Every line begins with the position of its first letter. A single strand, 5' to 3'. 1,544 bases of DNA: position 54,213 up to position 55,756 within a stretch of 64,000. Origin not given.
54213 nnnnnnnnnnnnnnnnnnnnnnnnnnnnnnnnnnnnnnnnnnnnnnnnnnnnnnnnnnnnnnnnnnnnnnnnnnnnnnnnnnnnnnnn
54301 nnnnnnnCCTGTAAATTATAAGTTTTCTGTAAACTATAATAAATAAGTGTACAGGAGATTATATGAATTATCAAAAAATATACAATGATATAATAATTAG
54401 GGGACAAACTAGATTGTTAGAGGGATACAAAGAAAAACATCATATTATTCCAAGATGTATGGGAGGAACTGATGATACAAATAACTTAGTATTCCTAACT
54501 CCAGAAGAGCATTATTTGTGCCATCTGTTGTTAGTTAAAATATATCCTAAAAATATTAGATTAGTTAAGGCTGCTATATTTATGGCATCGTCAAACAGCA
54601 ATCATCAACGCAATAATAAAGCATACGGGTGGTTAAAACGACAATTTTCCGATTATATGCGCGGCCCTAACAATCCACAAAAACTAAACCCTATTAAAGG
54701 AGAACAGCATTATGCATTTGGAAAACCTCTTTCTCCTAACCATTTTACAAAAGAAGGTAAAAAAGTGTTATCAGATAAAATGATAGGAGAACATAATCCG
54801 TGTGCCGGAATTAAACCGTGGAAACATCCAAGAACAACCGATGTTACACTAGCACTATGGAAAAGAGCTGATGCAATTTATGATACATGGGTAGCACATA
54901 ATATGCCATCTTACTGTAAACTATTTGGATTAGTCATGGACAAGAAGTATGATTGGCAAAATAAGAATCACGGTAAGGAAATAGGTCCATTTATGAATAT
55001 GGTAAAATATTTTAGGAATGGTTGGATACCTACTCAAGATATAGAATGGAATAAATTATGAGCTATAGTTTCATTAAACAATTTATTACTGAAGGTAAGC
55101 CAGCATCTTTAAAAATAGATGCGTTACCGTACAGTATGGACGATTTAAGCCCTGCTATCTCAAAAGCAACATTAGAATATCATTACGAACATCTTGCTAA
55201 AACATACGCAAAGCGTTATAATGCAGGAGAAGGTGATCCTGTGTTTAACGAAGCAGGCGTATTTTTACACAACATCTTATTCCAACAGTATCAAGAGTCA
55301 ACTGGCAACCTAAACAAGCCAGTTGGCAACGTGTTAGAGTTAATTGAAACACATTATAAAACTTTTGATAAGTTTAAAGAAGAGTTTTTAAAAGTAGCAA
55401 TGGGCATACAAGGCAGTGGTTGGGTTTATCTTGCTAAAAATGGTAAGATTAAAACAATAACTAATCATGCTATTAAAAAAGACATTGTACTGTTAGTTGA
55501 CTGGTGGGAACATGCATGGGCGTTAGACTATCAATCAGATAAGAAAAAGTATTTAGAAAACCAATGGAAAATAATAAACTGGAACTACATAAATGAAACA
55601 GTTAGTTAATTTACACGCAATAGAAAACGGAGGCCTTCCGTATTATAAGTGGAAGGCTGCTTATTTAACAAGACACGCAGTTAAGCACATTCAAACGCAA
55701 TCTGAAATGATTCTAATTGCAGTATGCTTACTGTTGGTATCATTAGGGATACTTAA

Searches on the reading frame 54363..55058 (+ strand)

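Call 44: search_protein_families(library=pfam, proteins=[window:54363-55058:+], max_evalue=0.001)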
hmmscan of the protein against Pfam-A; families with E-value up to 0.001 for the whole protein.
window:54363-55058:+ (232 aa): 1 family
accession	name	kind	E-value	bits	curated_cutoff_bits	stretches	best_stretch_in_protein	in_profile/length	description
PF01844.29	HNH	-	0.00056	20.4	21.4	0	23-45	14-36/47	HNH endonuclease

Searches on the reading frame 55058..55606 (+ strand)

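Call 56: search_protein_families(library=ncbifam, proteins=[window:55058-55606:+], max_evalue=0.001)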
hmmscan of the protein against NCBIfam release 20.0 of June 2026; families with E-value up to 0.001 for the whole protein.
window:55058-55606:+ (183 aa): 3 families
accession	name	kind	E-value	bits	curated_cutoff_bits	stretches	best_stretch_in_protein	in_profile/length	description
NF007832.0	PRK10543.1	equivalog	1.5e-23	83.3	348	2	58-181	61-190/193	superoxide dismutase [Fe]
NF041312.1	Superox_dis_Halo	equivalog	4.2e-16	59.5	300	1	63-180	64-186/196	superoxide dismutase [Mn]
NF008177.0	PRK10925.1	equivalog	4.6e-13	49.5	363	1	84-177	94-197/206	superoxide dismutase [Mn]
